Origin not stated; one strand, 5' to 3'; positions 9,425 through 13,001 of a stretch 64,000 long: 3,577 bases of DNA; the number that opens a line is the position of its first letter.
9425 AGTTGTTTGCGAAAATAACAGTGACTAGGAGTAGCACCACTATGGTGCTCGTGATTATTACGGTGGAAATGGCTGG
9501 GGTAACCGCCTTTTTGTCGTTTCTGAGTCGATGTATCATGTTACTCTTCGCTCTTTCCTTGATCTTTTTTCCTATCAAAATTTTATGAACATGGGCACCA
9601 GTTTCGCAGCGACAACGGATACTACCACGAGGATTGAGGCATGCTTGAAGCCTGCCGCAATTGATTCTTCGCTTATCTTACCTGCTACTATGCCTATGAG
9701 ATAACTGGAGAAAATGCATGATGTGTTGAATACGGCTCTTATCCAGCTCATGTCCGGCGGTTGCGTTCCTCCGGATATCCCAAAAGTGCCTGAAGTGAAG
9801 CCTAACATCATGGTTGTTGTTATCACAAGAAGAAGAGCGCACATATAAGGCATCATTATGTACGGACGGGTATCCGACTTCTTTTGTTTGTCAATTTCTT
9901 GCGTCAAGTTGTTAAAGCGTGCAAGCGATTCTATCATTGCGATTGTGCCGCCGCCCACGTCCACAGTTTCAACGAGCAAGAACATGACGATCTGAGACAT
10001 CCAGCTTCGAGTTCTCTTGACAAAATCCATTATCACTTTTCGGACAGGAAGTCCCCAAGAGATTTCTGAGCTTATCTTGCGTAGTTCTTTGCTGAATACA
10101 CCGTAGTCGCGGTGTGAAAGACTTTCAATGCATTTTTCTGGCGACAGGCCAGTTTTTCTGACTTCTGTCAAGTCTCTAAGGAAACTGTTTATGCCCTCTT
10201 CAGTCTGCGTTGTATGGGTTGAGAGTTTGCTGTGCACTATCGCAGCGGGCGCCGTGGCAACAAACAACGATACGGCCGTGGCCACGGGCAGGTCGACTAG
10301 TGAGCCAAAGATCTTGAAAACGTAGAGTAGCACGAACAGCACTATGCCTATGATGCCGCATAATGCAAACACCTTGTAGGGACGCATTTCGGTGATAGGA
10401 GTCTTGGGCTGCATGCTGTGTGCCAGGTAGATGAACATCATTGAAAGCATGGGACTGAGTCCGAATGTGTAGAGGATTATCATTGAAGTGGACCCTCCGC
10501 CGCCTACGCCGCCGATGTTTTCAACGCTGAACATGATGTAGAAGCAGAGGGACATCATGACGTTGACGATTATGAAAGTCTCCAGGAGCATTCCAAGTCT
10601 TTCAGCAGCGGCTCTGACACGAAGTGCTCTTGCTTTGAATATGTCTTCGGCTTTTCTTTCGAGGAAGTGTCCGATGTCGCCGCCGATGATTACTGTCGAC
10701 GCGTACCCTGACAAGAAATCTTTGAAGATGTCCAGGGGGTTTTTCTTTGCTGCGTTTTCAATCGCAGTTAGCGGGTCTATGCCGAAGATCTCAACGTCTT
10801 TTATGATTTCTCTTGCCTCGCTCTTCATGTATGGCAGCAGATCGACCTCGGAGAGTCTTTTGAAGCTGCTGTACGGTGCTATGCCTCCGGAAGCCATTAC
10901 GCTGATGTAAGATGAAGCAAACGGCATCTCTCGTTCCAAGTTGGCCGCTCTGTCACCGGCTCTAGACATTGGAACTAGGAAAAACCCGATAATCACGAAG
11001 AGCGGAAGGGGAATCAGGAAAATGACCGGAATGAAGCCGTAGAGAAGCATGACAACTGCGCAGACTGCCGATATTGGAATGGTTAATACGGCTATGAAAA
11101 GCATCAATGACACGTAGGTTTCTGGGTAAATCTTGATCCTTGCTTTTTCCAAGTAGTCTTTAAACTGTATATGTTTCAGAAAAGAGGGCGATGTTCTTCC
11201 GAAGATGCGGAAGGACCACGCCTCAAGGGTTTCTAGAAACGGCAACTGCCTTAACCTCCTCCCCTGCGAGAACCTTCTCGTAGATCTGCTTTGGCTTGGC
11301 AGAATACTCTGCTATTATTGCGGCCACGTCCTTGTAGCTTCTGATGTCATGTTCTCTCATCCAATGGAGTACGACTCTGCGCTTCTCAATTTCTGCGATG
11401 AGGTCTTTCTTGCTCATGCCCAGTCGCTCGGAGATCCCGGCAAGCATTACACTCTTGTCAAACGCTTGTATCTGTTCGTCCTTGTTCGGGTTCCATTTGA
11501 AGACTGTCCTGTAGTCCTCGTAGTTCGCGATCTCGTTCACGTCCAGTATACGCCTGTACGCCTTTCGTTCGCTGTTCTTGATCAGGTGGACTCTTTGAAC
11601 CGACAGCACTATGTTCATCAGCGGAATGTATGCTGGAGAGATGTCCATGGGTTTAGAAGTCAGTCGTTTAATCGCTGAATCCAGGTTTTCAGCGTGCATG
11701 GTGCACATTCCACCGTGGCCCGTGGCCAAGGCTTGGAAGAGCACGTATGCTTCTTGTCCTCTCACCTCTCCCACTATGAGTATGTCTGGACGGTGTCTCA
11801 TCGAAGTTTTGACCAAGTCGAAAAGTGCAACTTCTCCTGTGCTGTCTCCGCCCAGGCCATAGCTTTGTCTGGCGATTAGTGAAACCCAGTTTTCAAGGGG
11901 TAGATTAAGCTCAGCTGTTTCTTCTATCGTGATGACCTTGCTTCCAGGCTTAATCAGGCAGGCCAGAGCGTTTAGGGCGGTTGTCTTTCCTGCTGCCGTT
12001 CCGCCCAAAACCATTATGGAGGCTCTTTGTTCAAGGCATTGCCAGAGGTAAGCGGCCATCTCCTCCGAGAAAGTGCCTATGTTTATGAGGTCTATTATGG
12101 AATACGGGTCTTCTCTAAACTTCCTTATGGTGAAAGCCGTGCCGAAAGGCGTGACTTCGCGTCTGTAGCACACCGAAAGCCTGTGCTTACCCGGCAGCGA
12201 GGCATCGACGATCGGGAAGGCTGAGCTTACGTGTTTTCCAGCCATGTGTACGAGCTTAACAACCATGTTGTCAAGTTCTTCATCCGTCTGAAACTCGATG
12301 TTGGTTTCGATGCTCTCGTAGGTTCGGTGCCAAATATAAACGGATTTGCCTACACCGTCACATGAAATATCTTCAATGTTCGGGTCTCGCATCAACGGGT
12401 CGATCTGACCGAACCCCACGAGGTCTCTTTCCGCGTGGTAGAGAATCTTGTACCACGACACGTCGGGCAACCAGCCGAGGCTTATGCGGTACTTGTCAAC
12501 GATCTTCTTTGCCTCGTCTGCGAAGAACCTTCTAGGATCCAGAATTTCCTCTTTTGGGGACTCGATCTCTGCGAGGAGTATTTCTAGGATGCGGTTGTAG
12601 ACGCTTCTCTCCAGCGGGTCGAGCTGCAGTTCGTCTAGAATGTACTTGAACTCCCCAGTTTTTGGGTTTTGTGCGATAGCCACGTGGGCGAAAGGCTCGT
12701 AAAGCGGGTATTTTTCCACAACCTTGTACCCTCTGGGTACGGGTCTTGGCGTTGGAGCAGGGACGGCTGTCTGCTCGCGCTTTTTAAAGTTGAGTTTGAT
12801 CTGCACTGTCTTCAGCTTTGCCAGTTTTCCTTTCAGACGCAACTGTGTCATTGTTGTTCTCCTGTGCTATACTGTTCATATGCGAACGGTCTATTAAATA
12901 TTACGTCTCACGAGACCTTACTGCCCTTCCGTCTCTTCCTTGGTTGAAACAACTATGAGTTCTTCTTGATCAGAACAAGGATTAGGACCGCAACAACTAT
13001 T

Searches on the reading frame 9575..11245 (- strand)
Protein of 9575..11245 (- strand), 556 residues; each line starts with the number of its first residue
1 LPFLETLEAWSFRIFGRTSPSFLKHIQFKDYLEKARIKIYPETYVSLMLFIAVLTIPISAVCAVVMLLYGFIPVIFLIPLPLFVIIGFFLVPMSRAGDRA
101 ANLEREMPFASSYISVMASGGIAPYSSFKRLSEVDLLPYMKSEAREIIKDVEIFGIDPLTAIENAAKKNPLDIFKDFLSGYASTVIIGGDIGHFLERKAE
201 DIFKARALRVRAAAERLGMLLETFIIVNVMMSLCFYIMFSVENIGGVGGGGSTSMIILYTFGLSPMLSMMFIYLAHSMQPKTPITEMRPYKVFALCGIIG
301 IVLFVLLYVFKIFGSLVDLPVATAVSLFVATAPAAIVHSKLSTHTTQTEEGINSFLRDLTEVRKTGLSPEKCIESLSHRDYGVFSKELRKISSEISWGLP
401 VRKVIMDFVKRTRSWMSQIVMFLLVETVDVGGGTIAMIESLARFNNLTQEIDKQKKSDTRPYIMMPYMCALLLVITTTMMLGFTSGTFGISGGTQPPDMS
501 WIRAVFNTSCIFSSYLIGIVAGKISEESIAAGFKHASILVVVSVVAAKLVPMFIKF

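Call 4: search_protein_families(library=pfam, proteins=[window:9575-11245:-], max_evalue=0.01)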
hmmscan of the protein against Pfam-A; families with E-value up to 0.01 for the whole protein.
window:9575-11245:- (556 aa): 1 family
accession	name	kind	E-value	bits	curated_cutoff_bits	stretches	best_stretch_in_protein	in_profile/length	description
PF00482.28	T2SSF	-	6.5e-25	88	25.2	2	112-238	3-124/125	Type II secretion system (T2SS), protein F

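Call 28: search_protein_families(library=ncbifam, proteins=[window:9575-11245:-], max_evalue=1)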
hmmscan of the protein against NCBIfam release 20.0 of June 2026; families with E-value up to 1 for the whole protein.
window:9575-11245:- (556 aa): 6 families
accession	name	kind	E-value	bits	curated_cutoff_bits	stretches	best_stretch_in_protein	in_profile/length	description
NF046075.1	UpsF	equivalog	6.4e-39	134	400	1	42-526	28-466/484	membrane pilin protein UpsF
NF053673.1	bindosome_BasF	exception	2.1e-29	102.6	1300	1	44-480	145-561/656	bindosome assembly system membrane anchoring protein BasF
NF004704.2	PRK06041.1-2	equivalog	1.2e-22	80.3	550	1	36-460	5-442/555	archaellar assembly protein ArlJ/FlaJ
NF004705.1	PRK06041.1-3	equivalog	7.6e-16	58.1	400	1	104-554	4-458/465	archaellar assembly protein ArlJ/FlaJ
TIGR02796.1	tolQ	equivalog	0.0036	17.1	221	1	321-361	173-212/216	protein TolQ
TIGR04222.1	near_uncomplex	domain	0.53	9.9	43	0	50-103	144-199/229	TIGR04222 domain-containing membrane protein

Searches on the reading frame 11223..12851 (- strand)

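Call 28: search_protein_families(library=ncbifam, proteins=[window:11223-12851:-], max_evalue=1)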
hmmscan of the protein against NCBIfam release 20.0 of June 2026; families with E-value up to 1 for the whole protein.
window:11223-12851:- (542 aa): 34 families (the best 25 are shown)
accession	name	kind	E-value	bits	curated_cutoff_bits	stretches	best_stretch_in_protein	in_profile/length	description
NF058587.1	archaellum_moto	equivalog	2e-113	380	550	1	79-517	86-518/527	archaellum flagellar ATPase motor FlaI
NF053672.1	bindosome_BasE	exception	7.8e-73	245.9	1000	1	42-516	38-507/512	bindosome assembly system ATPase subunit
TIGR03819.1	heli_sec_ATPase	hypoth_equivalog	2.6e-51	174.8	373.15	1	130-397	35-297/340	TadA family conjugal transfer-associated ATPase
TIGR02782.1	TrbB_P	equivalog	1.9e-36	125.9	304.55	1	154-446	18-298/303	P-type conjugative transfer ATPase TrbB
TIGR02788.1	VirB11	equivalog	6.2e-36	124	249.95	2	264-400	132-265/308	P-type DNA transfer ATPase VirB11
NF010469.0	PRK13894.1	subfamily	1.2e-29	103.7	508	1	150-447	27-313/320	conjugal transfer ATPase TrbB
NF010407.0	PRK13833.1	subfamily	8.7e-27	94.4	499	1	196-448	65-307/323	conjugal transfer protein TrbB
NF010475.0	PRK13900.1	equivalog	1.6e-25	89.9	389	2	266-402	150-284/333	type IV secretion system ATPase VirB11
NF010425.0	PRK13851.1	equivalog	8.4e-23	80.8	461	2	264-399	150-282/344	type IV secretion system protein VirB11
NF041000.1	ATPase_ComGA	equivalog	5e-17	61.8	300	1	260-405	111-248/267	competence type IV pilus ATPase ComGA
TIGR02533.1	type_II_gspE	equivalog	1.1e-12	47.4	630.25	1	251-409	218-366/486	type II secretion system ATPase GspE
NF053534.1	T4PilAsmATPsTfpB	equivalog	1.2e-12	47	850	1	234-399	295-451/584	type IV pilus assembly ATPase TfpB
TIGR01420.1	pilT_fam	subfamily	1.5e-12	47.5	319.1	1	274-398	120-240/343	PilT/PilU family type 4a pilus ATPase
TIGR02538.1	type_IV_pilB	equivalog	1.5e-12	47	675.65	1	236-408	277-438/564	type IV-A pilus assembly ATPase PilB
TIGR02525.1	plasmid_TraJ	equivalog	9.9e-11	41.2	368.3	1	279-467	152-344/372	plasmid transfer ATPase TraJ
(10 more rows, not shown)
